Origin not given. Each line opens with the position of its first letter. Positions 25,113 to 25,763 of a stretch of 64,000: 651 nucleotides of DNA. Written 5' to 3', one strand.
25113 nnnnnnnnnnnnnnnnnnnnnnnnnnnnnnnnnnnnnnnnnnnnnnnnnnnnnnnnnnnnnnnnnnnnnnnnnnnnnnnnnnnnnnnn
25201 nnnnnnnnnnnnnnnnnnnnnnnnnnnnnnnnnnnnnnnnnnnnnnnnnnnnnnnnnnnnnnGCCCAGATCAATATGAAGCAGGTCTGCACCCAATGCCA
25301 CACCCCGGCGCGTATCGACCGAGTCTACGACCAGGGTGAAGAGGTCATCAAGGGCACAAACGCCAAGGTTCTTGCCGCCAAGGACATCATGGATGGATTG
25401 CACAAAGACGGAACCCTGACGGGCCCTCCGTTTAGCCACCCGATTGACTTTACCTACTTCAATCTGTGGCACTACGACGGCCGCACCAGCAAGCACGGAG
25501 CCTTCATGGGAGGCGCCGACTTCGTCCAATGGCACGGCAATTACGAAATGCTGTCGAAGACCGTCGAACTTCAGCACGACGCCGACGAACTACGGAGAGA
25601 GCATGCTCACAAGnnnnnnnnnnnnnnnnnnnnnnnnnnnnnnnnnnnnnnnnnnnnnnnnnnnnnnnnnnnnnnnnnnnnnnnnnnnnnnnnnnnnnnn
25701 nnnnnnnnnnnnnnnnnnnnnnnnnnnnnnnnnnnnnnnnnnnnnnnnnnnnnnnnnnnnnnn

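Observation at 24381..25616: Compact reductive-type octaheme HAO-like cytochrome downstream of assimilatory nitrite genes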

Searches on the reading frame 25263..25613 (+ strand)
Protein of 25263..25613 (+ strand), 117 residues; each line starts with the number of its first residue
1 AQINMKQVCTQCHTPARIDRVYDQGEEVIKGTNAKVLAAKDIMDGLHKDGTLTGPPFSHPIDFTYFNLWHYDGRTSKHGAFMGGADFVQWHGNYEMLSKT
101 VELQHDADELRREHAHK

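Call 25: search_solved_structures(query=A2, max_evalue=10, show_alignments=5)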
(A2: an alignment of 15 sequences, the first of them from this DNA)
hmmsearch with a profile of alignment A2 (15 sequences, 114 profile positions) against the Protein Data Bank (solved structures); distinct sequences matched with E-value up to 10: 19.
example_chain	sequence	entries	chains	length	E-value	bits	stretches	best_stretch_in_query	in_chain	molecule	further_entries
4qo5_A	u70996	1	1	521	1.9e-12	50.6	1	1-105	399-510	Hypothetical multiheme protein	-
6h5l_A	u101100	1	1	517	5.6e-05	26.6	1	6-56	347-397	Similar to hydroxylamine oxidoreductase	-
1fgj_A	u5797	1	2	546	0.0017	21.8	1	8-58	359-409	HYDROXYLAMINE OXIDOREDUCTASE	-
4fas_A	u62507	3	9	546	0.0017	21.8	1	8-58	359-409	Hydroxylamine oxidoreductase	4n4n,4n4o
6m0p_A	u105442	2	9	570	0.0018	21.7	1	8-58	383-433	Aerobic hydroxylamine oxidoreductase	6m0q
6hif_G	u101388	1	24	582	0.0082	19.6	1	2-69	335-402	Hydrazine dehydrogenase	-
4n4j_A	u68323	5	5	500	0.12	15.9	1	4-56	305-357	hydroxylamine oxidoreductase | Similar to hydroxylamine oxidoreductase hao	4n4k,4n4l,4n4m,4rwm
8otz_K1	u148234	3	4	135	0.14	15.6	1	4-72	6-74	Cilia- and flagella-associated protein 144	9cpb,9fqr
8w6e_A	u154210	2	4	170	0.6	13.6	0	19-68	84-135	HBC599 in complex with wFAP1.1 | wFAP1.1 structure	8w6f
7ung_K1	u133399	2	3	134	0.83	13.1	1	11-72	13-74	Protein FAM183A | Cilia- and flagella-associated protein 144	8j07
6t5e_A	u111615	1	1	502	1.2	12.6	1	7-53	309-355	Hydroxylamine oxidoreductase-like protein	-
5t58_A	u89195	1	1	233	2.2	11.7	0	25-63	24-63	KLLA0F02343p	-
2ot4_A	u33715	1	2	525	8.3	9.9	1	2-46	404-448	Eight-heme nitrite reductase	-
3owm_A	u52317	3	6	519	8.4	9.9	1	2-46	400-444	Eight-heme nitrite reductase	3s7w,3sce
3rkh_A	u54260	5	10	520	8.4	9.9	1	2-46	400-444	Eight-heme nitrite reductase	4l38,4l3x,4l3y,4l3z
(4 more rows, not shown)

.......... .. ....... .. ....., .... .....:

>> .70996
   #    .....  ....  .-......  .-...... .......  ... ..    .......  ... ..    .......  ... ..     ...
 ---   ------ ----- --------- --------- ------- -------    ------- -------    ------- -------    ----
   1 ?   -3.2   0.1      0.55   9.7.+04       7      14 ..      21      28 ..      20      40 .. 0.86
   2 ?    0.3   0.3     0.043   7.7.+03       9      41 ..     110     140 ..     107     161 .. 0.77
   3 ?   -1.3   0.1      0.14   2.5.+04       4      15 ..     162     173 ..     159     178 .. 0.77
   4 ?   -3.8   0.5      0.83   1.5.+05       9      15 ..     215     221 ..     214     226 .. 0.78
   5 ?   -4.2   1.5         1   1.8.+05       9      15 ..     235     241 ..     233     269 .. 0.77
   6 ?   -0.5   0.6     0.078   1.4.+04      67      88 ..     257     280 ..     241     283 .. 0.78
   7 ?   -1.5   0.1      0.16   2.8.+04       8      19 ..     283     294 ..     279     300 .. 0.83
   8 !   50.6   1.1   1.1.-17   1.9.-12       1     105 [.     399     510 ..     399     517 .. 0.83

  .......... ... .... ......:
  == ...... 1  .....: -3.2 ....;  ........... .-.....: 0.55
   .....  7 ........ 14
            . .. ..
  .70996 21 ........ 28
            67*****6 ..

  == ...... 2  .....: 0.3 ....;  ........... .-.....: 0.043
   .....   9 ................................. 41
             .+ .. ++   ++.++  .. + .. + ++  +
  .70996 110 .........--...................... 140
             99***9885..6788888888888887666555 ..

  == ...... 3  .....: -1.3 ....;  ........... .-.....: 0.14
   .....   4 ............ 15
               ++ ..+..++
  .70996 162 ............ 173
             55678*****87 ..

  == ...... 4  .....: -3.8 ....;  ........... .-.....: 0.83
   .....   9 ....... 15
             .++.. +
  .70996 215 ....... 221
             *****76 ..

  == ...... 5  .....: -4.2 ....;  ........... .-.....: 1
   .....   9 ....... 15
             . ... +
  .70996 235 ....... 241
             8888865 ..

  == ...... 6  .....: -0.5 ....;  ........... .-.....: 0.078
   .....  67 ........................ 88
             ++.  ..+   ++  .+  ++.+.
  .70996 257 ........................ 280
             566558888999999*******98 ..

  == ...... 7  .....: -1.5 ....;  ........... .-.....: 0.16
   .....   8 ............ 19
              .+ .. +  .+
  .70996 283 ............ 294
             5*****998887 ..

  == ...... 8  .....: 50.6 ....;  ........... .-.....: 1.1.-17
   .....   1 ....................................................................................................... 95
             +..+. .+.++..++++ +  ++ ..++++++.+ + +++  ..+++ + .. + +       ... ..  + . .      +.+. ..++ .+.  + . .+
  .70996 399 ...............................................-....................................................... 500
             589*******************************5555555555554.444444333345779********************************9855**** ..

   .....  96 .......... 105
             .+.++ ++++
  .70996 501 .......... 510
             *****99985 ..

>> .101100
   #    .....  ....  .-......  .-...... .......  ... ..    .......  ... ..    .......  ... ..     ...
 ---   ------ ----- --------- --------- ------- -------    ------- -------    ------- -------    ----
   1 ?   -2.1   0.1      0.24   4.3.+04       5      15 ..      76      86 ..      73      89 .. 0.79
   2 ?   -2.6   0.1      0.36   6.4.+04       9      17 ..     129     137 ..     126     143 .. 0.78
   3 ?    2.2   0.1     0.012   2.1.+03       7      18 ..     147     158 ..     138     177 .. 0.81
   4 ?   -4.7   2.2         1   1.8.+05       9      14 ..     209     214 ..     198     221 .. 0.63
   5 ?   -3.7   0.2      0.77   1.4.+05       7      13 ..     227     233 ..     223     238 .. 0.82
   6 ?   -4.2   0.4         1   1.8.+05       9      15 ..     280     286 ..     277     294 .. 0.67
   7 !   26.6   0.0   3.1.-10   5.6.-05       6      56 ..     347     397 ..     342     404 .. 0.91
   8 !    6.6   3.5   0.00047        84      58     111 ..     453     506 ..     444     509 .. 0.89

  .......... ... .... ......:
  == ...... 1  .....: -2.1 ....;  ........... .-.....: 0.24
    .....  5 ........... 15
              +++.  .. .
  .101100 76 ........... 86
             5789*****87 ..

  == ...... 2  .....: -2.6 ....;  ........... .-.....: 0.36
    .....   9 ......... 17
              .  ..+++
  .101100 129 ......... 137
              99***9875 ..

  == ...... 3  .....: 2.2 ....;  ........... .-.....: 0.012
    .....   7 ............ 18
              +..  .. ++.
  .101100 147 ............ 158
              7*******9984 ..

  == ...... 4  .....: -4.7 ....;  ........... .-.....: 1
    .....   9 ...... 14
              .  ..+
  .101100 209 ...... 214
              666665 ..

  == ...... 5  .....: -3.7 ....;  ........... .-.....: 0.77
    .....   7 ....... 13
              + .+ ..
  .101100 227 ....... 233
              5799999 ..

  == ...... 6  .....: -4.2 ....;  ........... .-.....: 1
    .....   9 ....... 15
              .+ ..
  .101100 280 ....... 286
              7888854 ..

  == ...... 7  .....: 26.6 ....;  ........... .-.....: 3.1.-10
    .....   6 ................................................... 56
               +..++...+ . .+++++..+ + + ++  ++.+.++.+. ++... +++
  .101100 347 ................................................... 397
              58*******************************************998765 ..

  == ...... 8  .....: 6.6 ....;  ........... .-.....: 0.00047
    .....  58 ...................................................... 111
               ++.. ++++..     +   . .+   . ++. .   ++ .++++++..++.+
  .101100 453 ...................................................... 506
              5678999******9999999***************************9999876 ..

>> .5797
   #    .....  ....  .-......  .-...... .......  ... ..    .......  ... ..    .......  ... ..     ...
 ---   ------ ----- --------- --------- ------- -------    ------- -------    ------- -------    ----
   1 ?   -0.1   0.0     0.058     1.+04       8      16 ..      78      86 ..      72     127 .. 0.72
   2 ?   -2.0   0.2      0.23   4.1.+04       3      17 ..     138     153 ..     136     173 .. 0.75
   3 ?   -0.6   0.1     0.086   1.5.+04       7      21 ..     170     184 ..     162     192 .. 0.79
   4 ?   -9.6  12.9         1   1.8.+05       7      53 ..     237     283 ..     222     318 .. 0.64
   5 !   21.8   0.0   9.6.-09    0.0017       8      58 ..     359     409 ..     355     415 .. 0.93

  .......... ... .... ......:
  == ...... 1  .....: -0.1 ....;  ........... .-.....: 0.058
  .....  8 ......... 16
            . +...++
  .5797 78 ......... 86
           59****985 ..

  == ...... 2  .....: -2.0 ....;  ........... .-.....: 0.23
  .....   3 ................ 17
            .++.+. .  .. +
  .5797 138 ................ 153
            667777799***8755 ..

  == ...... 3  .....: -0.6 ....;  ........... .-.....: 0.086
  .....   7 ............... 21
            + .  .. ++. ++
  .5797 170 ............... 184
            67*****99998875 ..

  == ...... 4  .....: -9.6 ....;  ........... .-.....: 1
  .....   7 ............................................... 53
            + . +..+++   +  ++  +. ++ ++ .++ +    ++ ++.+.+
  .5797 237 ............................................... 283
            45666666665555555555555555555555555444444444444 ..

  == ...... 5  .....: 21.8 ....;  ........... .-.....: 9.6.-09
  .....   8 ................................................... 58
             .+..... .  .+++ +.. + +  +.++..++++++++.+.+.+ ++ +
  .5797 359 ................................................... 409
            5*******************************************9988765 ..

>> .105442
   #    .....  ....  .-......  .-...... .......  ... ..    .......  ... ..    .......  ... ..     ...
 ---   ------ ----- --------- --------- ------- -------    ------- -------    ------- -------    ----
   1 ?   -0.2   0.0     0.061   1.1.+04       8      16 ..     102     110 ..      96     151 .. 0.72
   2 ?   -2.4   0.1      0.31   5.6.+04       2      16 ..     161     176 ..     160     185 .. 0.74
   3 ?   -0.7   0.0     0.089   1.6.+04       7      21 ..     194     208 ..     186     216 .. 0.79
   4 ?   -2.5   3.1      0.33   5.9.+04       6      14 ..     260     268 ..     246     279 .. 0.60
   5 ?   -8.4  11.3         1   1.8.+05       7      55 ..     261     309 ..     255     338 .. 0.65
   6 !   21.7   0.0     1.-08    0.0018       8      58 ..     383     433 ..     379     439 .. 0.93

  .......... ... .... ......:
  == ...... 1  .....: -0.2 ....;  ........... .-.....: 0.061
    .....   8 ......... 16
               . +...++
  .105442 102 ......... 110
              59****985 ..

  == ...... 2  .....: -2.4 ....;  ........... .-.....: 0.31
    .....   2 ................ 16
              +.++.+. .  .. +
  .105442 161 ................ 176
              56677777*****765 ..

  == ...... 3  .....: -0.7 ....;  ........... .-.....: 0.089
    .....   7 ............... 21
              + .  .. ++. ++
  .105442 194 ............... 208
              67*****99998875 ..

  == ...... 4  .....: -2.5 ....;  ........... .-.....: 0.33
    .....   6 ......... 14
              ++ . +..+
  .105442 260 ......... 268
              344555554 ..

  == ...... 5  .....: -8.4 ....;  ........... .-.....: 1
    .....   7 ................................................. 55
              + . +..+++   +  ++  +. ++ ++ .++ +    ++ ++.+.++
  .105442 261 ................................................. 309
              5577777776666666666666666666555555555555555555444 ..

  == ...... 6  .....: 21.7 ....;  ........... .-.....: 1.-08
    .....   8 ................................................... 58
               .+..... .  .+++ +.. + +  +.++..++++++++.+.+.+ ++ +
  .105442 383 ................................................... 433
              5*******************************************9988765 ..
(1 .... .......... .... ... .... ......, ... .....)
